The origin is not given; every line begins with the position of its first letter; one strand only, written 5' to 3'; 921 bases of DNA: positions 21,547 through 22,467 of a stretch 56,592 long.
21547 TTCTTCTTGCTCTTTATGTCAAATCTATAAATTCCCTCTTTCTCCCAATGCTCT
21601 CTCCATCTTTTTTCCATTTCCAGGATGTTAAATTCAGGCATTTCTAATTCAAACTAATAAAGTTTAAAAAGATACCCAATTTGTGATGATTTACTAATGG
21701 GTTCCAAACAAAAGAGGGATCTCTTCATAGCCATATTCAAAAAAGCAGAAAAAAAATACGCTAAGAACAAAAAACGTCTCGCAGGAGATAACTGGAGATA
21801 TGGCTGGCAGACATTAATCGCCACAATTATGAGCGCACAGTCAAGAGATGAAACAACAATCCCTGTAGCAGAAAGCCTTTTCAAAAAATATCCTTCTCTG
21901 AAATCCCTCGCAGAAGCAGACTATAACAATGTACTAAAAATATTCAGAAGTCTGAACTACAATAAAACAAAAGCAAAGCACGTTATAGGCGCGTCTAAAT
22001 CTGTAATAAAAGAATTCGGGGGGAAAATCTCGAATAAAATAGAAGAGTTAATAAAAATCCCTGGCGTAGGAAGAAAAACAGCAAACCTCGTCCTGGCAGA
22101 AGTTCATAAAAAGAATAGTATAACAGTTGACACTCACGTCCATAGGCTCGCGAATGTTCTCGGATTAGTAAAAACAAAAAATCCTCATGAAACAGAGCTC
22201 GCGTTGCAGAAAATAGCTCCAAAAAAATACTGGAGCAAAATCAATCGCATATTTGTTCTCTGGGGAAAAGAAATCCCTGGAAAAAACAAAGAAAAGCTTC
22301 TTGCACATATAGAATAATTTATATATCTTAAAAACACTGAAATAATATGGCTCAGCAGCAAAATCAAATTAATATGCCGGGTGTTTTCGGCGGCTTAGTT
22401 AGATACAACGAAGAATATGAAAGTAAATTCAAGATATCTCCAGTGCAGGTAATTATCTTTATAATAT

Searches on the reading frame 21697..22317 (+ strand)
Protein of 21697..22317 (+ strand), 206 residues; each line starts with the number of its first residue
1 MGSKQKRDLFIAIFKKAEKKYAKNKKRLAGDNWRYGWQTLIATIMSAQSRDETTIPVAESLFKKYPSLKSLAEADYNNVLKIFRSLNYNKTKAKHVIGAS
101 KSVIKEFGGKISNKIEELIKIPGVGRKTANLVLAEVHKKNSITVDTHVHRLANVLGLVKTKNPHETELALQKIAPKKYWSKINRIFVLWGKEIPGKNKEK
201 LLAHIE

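Call 55: search_protein_families(library=pfam, proteins=[window:21697-22317:+], max_evalue=0.01)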
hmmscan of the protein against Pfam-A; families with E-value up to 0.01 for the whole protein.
window:21697-22317:+ (206 aa): 6 families
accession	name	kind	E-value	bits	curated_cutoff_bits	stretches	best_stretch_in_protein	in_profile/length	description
PF00730.31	HhH-GPD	-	4.3e-21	75.7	26.2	1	41-175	1-107/108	HhH-GPD superfamily base excision DNA repair protein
PF00633.29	HHH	-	6.1e-08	32.6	24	1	107-134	2-29/30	Helix-hairpin-helix motif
PF22175.2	Ogg-HhH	-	0.0001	22.3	27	1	38-164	22-151/173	8-oxoguanine DNA glycosylase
PF14520.12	HHH_5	-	0.00019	22.3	27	0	115-135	34-54/57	Helix-hairpin-helix domain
PF12826.13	HHH_2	-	0.00065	20.3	27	0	114-134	33-53/64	Helix-hairpin-helix motif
PF21176.3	RecR_HhH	-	0.0091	16.2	27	0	115-129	5-19/45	RecR, helix-hairpin-helix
